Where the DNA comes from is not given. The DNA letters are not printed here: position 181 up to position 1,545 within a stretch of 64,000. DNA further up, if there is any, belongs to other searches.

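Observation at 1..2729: Compact archaeal RiPP-like cluster: small ORF, then SPASM radical SAM, then transglutaminase-like protease, with a divergent ATP-grasp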

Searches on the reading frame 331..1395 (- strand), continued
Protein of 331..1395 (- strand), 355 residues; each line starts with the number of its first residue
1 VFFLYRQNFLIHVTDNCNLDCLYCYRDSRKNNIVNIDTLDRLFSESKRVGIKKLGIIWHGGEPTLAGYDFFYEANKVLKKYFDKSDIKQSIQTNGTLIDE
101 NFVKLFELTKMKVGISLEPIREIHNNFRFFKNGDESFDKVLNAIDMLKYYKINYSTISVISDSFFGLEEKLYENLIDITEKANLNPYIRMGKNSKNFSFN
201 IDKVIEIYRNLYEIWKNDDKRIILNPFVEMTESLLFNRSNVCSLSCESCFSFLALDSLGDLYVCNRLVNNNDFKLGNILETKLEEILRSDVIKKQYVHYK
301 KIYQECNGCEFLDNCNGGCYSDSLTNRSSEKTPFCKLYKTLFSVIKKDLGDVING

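Call 19: find_homologous_proteins(query=window:331-1395:-, max_evalue=1e-20)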
Query window:331-1395:- (355 aa): 977 proteins with E <= 1e-20 among 2910 candidates; the best 120 are listed.
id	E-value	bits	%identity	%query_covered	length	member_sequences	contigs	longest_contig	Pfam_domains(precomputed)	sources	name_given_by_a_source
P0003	2.9e-201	686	94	90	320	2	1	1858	PF13186.12,PF04055.28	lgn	-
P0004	3.4e-148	511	63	99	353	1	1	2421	PF13186.12,PF04055.28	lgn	-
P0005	1.2e-59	220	34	96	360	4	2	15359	PF04055.28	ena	-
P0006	7.5e-51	191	34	96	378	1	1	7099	PF13186.12,PF04055.28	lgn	-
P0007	8.6e-51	191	32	95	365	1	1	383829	PF13186.12,PF04055.28,PF13353.12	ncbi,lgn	-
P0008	6.4e-45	172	32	95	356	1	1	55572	PF04055.28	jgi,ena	-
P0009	8.9e-42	161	29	97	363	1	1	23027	PF13186.12,PF04055.28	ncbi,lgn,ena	-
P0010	1.2e-40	158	29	92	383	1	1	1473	PF04055.28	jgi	jgi:uncharacterized protein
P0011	6.5e-39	152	29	88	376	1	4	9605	PF13186.12,PF04055.28,PF13353.12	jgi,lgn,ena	-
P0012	1.4e-38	151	30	97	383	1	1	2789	PF04055.28,PF13353.12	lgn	-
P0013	3.4e-38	150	29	97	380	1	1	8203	PF13186.12,PF04055.28,PF13353.12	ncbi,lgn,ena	-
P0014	8.5e-38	148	30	96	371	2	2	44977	PF13186.12,PF04055.28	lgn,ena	-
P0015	3.5e-37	146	30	97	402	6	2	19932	PF13186.12,PF04055.28,PF02810.22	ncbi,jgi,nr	ncbi:MAG: anaerobic sulfatase maturase [Deltaproteobacteria bacterium]|nr:anaerobic sulfatase matura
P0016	6.9e-37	145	28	93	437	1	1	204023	PF13186.12,PF04055.28,PF02810.22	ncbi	ncbi:MAG: anaerobic sulfatase maturase [bacterium]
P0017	7.3e-37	145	28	98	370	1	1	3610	PF13186.12,PF04055.28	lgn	-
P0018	1.0e-36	145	29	97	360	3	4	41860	PF04055.28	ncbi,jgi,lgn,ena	-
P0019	1.2e-36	145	28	96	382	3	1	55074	PF13186.12,PF04055.28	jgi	-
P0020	1.9e-36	144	30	88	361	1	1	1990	PF04055.28,PF13353.12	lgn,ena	-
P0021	4.2e-36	143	30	97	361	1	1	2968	PF04055.28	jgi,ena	-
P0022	4.4e-36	143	29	95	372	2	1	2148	PF13186.12,PF04055.28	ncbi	-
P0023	6.8e-36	142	31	94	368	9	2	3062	PF13186.12,PF04055.28,PF13353.12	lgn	-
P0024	1.1e-35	141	27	96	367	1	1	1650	PF04055.28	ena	-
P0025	2.0e-35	141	28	97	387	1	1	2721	PF13186.12,PF04055.28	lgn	-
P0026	5.5e-35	139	30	95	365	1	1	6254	PF13186.12,PF04055.28,PF13353.12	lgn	-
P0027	8.1e-35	139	29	98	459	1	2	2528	PF13186.12,PF04055.28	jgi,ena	-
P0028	1.7e-34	137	26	92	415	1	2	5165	PF13186.12,PF04055.28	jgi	jgi:uncharacterized protein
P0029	2.1e-34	137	27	92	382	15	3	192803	PF13186.12,PF04055.28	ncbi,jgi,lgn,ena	ncbi:MAG: hypothetical protein RUDDFDWM_001613 [Candidatus Fervidibacterota bacterium]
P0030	2.3e-34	137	28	97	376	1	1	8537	PF13186.12,PF04055.28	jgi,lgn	jgi:uncharacterized protein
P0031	2.8e-34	137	28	96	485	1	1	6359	PF13186.12,PF04055.28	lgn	-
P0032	6.1e-34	136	28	96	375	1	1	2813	PF13186.12,PF04055.28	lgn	-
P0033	8.8e-34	135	26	92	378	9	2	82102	PF13186.12,PF04055.28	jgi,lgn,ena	-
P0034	1.1e-33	135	27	93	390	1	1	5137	PF13186.12,PF04055.28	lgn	-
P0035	1.5e-33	134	27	92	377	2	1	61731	PF04055.28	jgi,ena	-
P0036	2.6e-33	134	30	81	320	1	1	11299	PF13186.12,PF04055.28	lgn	-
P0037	2.7e-33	133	28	93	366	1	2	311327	PF13186.12,PF04055.28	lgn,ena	-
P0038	4.4e-33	133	28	95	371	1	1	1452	PF13186.12,PF04055.28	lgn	-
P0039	4.6e-33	133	29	94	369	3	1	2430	PF13186.12,PF04055.28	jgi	-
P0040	4.9e-33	133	30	97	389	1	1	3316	PF13186.12,PF04055.28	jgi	-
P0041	5.6e-33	132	28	94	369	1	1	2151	PF13186.12,PF04055.28,PF13353.12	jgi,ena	-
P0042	6.2e-33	132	27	91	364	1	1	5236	PF13186.12,PF04055.28,PF13353.12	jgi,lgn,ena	-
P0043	6.5e-33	132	27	95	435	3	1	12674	PF13186.12,PF04055.28,PF02810.22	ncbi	-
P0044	6.9e-33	132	25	92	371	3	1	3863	PF13186.12,PF04055.28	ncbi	-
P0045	1.3e-32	131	28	95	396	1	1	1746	PF13186.12,PF04055.28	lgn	-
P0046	1.4e-32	131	27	95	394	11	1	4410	PF13186.12,PF04055.28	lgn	-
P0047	1.4e-32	131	26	96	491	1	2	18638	PF13186.12,PF04055.28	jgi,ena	-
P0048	1.8e-32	131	26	92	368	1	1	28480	PF13186.12,PF04055.28,PF13353.12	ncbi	ncbi:anaerobic sulfatase maturase [Planctomycetota bacterium]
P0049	1.8e-32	131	29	95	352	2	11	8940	PF13186.12,PF04055.28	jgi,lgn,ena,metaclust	metaclust:\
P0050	1.9e-32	131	27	95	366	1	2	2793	PF13186.12,PF04055.28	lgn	-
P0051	2.2e-32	131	28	96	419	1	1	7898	PF13186.12,PF04055.28,PF02810.22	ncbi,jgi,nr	ncbi:MAG: anaerobic sulfatase maturase [Calditrichaeota bacterium]|nr:anaerobic sulfatase maturase [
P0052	3.1e-32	130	27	87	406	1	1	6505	PF13186.12,PF04055.28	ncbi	-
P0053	4.4e-32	130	26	86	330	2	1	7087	PF13186.12,PF04055.28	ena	-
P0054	4.9e-32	129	27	93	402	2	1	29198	PF13186.12,PF04055.28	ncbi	-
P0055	5.5e-32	129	29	92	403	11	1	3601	PF13186.12,PF04055.28,PF02810.22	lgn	-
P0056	6.8e-32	129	28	96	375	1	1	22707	PF13186.12,PF04055.28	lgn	-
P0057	6.9e-32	129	28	92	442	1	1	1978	PF13186.12,PF04055.28,PF02810.22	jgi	-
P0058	8.4e-32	129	26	92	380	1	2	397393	PF13186.12,PF04055.28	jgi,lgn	-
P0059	1.0e-31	128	28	96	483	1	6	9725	PF13186.12,PF04055.28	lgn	-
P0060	1.0e-31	128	29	96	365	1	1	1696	PF13186.12,PF04055.28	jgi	jgi:uncharacterized protein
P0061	1.1e-31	128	26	96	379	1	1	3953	PF13186.12,PF04055.28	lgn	-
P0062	1.3e-31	128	26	92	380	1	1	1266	PF13186.12,PF04055.28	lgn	-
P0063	1.3e-31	128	26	92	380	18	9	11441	PF13186.12,PF04055.28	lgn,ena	-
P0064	1.4e-31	128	28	95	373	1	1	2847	PF13186.12,PF04055.28,PF13353.12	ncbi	-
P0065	1.4e-31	128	28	95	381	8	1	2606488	PF04055.28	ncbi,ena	-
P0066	1.7e-31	128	26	92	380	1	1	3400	PF13186.12,PF04055.28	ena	-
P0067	1.7e-31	128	27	93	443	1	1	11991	PF13186.12,PF04055.28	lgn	-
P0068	1.8e-31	127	28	93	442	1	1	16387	PF13186.12,PF04055.28,PF02810.22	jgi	jgi:uncharacterized protein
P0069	2.1e-31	127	26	92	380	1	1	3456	PF13186.12,PF04055.28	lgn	-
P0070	2.1e-31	127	30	87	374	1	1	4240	PF04055.28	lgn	-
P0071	2.8e-31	127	27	92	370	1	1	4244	PF13186.12,PF04055.28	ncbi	-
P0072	3.6e-31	127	28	95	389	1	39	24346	PF04055.28,PF13353.12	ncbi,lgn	-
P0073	3.7e-31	126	26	92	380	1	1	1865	PF13186.12,PF04055.28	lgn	-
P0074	4.3e-31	126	30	97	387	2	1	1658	PF13186.12,PF04055.28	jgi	jgi:uncharacterized protein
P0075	4.9e-31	126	27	88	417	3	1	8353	PF13186.12,PF04055.28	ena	-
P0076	5.0e-31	126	28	93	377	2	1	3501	PF13186.12,PF04055.28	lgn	-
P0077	6.3e-31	126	30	88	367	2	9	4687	PF13186.12,PF04055.28,PF02810.22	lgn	-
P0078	8.8e-31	125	29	94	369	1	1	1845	PF04055.28,PF13353.12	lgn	-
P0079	9.6e-31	125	26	92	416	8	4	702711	PF13186.12,PF04055.28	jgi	jgi:uncharacterized protein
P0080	1.2e-30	125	27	95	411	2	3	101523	PF13186.12,PF04055.28,PF02810.22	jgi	jgi:uncharacterized protein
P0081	1.2e-30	125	26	96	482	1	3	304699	PF13186.12,PF04055.28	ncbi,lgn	ncbi:MAG: radical SAM protein [Anaerolineales bacterium]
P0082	1.4e-30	125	29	94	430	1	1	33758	PF13186.12,PF04055.28,PF02810.22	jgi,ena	-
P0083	1.5e-30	124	26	96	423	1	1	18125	PF04055.28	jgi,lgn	jgi:uncharacterized protein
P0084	1.9e-30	124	30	92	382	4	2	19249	PF13186.12,PF04055.28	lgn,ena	-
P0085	2.0e-30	124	26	95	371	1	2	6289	PF13186.12,PF04055.28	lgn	-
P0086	2.3e-30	124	29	86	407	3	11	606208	PF13186.12,PF04055.28,PF02810.22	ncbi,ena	-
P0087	2.5e-30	124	29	93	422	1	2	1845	PF13186.12,PF04055.28,PF02810.22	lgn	-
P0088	2.9e-30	124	30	96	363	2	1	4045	PF04055.28,PF13353.12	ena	-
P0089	3.2e-30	123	27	93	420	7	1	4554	PF13186.12,PF04055.28,PF02810.22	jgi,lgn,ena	-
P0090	3.9e-30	123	30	94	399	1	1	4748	PF13186.12,PF04055.28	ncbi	-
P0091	4.1e-30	123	29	93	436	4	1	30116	PF13186.12,PF04055.28,PF02810.22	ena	-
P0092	4.5e-30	123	27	97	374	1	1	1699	PF13186.12,PF04055.28,PF13353.12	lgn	-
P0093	4.8e-30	123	28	89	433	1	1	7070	PF13186.12,PF04055.28,PF02810.22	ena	-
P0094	5.4e-30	123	27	94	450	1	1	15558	PF13186.12,PF04055.28,PF02810.22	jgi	jgi:uncharacterized protein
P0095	5.6e-30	123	26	98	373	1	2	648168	PF04055.28,PF13353.12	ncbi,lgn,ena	-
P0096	6.4e-30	122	28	96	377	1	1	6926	PF13186.12,PF04055.28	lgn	-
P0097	6.5e-30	122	27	88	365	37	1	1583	PF04055.28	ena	-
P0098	6.5e-30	122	29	86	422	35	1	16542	PF13186.12,PF04055.28,PF02810.22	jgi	jgi:uncharacterized protein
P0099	7.4e-30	122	28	95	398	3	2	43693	PF13186.12,PF04055.28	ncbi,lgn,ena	-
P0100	8.0e-30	122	29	93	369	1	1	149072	PF13186.12,PF04055.28,PF13353.12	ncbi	ncbi:MAG: anaerobic sulfatase maturase [Clostridiaceae bacterium]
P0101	8.4e-30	122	28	95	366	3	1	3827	PF13186.12,PF04055.28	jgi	-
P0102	9.1e-30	122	25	92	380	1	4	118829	PF13186.12,PF04055.28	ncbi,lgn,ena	-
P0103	1.1e-29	122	29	92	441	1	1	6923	PF13186.12,PF04055.28,PF02810.22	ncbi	-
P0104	1.1e-29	122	27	94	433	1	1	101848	PF13186.12,PF04055.28,PF02810.22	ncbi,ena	-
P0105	1.2e-29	122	28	94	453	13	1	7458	PF13186.12,PF04055.28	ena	-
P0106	1.3e-29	121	27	95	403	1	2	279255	PF13186.12,PF04055.28,PF02810.22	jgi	jgi:uncharacterized protein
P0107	1.4e-29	121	26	96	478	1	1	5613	PF13186.12,PF04055.28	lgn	-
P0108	1.5e-29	121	27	95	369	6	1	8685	PF13186.12,PF04055.28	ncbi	-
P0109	1.5e-29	121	27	94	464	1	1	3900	PF13186.12,PF04055.28,PF02810.22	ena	-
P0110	1.6e-29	121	26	92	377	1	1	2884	PF13186.12,PF04055.28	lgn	-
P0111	1.6e-29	121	28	82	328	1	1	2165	PF04055.28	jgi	jgi:uncharacterized protein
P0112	1.7e-29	121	29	95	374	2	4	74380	PF04055.28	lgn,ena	-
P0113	2.1e-29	121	28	93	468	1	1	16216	PF13186.12,PF04055.28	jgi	jgi:uncharacterized protein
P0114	2.2e-29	121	28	94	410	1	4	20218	PF13186.12,PF04055.28,PF02810.22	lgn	-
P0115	2.3e-29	121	28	97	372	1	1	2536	PF04055.28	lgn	-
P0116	2.4e-29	121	26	88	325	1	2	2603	PF13186.12,PF04055.28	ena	-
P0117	2.6e-29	120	29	85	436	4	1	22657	PF13186.12,PF04055.28,PF02810.22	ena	-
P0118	2.7e-29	120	27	98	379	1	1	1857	PF13186.12,PF04055.28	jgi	jgi:uncharacterized protein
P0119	2.8e-29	120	28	94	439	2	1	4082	PF13186.12,PF04055.28,PF02810.22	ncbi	-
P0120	2.9e-29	120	27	97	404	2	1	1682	PF13186.12,PF04055.28,PF02810.22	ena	-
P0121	3.4e-29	120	28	94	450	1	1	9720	PF13186.12,PF04055.28,PF02810.22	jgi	jgi:uncharacterized protein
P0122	3.5e-29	120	29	94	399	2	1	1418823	PF13186.12,PF04055.28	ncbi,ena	-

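Call 21: find_encoding_contigs(protein=P0003, flank=10000)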
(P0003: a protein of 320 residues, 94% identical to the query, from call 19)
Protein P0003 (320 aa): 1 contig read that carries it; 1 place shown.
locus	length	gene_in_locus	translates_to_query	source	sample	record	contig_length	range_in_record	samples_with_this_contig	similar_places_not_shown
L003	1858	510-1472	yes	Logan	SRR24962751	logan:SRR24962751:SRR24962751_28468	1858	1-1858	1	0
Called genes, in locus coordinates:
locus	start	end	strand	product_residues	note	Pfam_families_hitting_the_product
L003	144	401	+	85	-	-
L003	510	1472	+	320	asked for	PF04055:Radical_SAM, PF13186:SPASM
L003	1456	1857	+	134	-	?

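Call 22: find_encoding_contigs(protein=P0005, flank=6000, max_places=3)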
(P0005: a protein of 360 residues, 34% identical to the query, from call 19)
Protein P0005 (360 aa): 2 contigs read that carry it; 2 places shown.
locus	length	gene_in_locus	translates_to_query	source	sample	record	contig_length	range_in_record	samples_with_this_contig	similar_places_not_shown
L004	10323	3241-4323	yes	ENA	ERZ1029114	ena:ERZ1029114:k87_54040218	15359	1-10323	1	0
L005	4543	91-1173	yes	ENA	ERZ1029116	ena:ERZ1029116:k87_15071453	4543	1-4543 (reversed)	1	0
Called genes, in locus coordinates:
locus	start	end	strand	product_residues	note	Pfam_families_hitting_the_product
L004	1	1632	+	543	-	?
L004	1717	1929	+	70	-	-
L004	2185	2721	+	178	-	PF08238:Sel1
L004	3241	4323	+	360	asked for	PF04055:Radical_SAM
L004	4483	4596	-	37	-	-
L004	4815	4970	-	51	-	-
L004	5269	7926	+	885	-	PF13676:TIR_2, PF23381:Beta-prop_IFT122_1st, PF23414:Beta-prop_EML_2, PF24814:WD40_Prp19, PF25173:Beta-prop_WDR3_1st, PF25174:Beta-prop_THOC3, PF25175:Beta-prop_WDR5, PF24782:WD40_MABP1-WDR62_2nd, +73 more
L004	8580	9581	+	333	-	PF00078:RVT_1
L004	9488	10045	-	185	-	-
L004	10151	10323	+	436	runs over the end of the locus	PF14903:WG_beta_rep (faint)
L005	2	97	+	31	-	?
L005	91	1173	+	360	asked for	PF04055:Radical_SAM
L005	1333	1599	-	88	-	-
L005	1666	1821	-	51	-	-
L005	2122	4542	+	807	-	?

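Call 26: search_protein_representatives(alignment_id=A1)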
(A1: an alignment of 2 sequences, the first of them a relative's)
Query: 2 sequences, 313 profile positions. Proteins with E-value up to 0.001 (for the whole library): 3; up to 1e-10: 1; up to 1e-30: 1. The best 3 are listed.
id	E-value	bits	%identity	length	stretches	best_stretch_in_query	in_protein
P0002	1.5e-177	606.1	-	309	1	1-308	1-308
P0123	8.4e-05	38.7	-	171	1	8-130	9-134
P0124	3.6e-04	36.6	-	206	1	6-173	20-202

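Call 27: search_solved_structures(query=window:331-1395:-, max_evalue=0.00001)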
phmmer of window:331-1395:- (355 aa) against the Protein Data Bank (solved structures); distinct sequences matched with E-value up to 0.00001: 7.
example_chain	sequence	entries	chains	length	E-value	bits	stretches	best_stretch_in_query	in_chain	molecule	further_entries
4k37_A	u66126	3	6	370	2.5e-33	118.7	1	13-345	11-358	Anaerobic sulfatase-maturating enzyme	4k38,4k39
4k36_A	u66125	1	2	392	3.1e-33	118.4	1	13-345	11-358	Anaerobic sulfatase-maturating enzyme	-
5wgg_A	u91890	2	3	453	3.6e-13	52.4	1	10-326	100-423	Radical SAM domain protein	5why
9gm3_A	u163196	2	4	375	2.1e-12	49.9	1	9-166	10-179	ChlB radical SAM domain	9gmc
6b4c_A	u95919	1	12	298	8.5e-06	28.2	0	11-168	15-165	Viperin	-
9dgw_A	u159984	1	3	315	8.8e-06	28.1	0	11-168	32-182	Radical SAM core domain-containing protein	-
9dfw_A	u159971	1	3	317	9.7e-06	28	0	11-168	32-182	Radical SAM core domain-containing protein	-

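Call 29: search_protein_families(library=pfam, proteins=[P0123, P0124, P0002], max_evalue=1)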
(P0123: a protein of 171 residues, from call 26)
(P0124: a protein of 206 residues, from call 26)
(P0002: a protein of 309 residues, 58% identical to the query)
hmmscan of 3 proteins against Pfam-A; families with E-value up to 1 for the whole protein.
P0123 (171 aa): 4 families
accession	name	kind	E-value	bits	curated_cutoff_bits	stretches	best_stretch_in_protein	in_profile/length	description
PF01841.26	Transglut_core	-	1.7e-12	48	23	1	29-124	13-103/108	Transglutaminase-like superfamily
PF04473.18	DUF553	-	6.7e-09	35.8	20.5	1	18-129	2-114/140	Transglutaminase-like domain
PF10391.15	DNA_pol_lambd_f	-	0.035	14.3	29.8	1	150-168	17-36/51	Fingers domain of DNA polymerase lambda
PF05769.16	SIKE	-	0.088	13.2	24.3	1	16-58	46-86/180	SIKE family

P0124 (206 aa): 2 families
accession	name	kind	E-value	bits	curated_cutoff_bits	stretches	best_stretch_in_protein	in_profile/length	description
PF01841.26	Transglut_core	-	7.1e-11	42.8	23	1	38-147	7-108/108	Transglutaminase-like superfamily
PF21802.2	Cas3-like_C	-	0.068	13.7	27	1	51-108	14-69/96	CRISPR-associated Cas3 subtype I-F/YPEST-like, C-terminal domain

P0002 (309 aa): 0 families

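Call 32: find_encoding_contigs(protein=P0007, flank=5000, max_places=2)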
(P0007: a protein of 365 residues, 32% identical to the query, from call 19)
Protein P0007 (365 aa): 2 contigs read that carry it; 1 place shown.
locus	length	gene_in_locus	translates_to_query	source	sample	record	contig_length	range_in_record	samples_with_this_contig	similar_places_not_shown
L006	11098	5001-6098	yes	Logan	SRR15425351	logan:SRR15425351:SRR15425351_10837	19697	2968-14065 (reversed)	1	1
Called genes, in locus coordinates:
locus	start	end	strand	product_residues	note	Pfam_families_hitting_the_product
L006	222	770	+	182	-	PF13302:Acetyltransf_3 (faint), PF13420:Acetyltransf_4, PF00583:Acetyltransf_1, PF13673:Acetyltransf_10 (weak), PF13508:Acetyltransf_7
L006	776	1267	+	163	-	PF04008:Adenosine_kin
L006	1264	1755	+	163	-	PF00857:Isochorismatase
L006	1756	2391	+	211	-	PF11969:DcpS_C, PF01230:HIT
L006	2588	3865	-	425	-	PF02310:B12-binding, PF04055:Radical_SAM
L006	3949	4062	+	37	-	-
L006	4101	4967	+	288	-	PF04909:Amidohydro_2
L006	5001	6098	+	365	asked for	PF13353:Fer4_12 (faint), PF04055:Radical_SAM, PF13186:SPASM (weak)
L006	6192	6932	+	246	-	PF02273:Acyl_transf_2 (weak), PF01738:DLH (faint), PF20434:BD-FAE (faint), PF00561:Abhydrolase_1 (weak), PF12146:Hydrolase_4, PF12697:Abhydrolase_6 (faint), PF00326:Peptidase_S9, PF05728:UPF0227 (weak), +1 more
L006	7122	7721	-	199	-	PF01928:CYTH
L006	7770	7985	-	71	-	-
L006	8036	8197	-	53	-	-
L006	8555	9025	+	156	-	-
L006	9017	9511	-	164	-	PF01022:HTH_5 (weak), PF01047:MarR (faint), PF01978:TrmB (weak), PF09339:HTH_IclR (weak), PF13384:HTH_23 (weak), PF13404:HTH_AsnC-type, PF13412:HTH_24, PF01037:AsnC_trans_reg, +1 more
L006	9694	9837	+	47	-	-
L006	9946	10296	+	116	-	-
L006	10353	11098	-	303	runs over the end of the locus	-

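Call 33: find_encoding_contigs(protein=P0006, flank=5000, max_places=2)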
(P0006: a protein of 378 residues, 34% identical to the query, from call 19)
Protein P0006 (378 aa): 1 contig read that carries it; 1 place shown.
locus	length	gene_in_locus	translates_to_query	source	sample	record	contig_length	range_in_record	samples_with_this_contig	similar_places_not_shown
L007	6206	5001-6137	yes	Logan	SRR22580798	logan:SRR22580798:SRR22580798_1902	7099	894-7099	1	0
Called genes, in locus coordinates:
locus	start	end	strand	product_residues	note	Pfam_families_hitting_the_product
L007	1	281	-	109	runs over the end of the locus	PF01588:tRNA_bind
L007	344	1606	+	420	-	PF00330:Aconitase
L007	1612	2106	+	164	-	PF00694:Aconitase_C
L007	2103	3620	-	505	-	PF00133:tRNA-synt_1, PF01406:tRNA-synt_1e, PF09334:tRNA-synt_1g, PF00133:tRNA-synt_1, PF01406:tRNA-synt_1e, PF08264:Anticodon_1, PF19303:Anticodon_3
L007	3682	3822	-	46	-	PF19891:DUF6364 (weak)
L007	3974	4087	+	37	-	-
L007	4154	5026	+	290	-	PF04909:Amidohydro_2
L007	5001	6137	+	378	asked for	PF04055:Radical_SAM, PF13186:SPASM (weak)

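Call 36: find_encoding_contigs(protein=P0008, flank=5000, max_places=2)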
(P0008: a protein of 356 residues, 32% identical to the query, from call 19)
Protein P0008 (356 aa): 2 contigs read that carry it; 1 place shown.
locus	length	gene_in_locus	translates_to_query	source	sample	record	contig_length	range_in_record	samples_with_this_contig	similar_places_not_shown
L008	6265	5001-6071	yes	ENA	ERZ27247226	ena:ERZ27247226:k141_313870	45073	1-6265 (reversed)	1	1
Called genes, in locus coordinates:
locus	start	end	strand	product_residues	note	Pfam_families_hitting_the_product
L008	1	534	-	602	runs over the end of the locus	PF03717:PBP_dimer, PF00905:Transpeptidase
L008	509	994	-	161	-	-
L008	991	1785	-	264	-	PF04085:MreC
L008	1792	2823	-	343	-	PF00022:Actin (weak), PF06723:MreB_Mbl, PF14450:FtsA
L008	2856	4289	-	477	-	PF01425:Amidase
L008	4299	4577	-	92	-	PF02686:GatC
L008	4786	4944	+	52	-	-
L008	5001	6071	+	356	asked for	PF04055:Radical_SAM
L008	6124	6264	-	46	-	?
